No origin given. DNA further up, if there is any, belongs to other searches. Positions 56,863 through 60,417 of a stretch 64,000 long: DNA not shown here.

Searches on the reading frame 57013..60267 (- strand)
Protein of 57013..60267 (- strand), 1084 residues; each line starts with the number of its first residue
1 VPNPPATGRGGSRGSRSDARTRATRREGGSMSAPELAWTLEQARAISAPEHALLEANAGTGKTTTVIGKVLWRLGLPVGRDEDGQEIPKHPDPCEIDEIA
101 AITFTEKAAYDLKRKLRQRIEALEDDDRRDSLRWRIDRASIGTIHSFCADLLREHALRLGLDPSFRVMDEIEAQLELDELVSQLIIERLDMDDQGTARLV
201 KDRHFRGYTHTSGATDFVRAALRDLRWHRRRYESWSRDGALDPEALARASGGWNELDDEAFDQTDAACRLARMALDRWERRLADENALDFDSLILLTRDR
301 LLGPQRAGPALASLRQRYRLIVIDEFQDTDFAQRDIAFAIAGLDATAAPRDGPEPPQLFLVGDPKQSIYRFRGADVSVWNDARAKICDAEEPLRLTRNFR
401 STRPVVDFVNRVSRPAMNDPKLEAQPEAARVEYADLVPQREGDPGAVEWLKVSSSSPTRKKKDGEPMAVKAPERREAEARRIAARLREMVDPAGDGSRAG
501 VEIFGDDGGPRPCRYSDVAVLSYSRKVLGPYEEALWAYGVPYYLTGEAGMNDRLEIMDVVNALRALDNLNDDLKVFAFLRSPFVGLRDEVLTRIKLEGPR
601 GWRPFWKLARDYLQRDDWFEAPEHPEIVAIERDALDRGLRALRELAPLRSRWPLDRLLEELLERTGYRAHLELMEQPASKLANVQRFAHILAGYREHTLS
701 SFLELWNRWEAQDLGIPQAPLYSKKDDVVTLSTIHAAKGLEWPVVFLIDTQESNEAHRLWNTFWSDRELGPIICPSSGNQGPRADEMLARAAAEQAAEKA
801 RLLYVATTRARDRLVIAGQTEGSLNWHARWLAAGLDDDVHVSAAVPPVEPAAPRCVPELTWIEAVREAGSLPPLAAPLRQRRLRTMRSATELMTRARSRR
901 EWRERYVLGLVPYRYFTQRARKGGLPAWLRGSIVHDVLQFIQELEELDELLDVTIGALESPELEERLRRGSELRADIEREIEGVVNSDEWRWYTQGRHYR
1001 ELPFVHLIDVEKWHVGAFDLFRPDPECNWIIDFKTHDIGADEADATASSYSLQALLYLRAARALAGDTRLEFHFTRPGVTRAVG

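Call 23: search_protein_families(library=pfam, proteins=[window:57013-60267:-], max_evalue=0.00001)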
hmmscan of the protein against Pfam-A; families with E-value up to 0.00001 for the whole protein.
window:57013-60267:- (1084 aa): 5 families
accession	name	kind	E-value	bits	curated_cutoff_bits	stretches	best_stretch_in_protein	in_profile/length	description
PF00580.27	UvrD-helicase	-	2.5e-45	155.7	23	1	41-382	4-266/271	UvrD/REP helicase N-terminal domain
PF13361.12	UvrD_C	-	2e-25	90.4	25.6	1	394-817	2-346/350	UvrD-like helicase C-terminal domain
PF13538.12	UvrD_C_2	-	1.6e-11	44.3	27.4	0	730-757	3-30/52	UvrD-like helicase C-terminal domain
PF13245.12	AAA_19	-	1.2e-10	42.1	25.1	1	47-372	9-134/134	AAA domain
PF12705.13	PDDEXK_1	-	6e-08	33.4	22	1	888-1064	3-172/247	PD-(D/E)XK nuclease superfamily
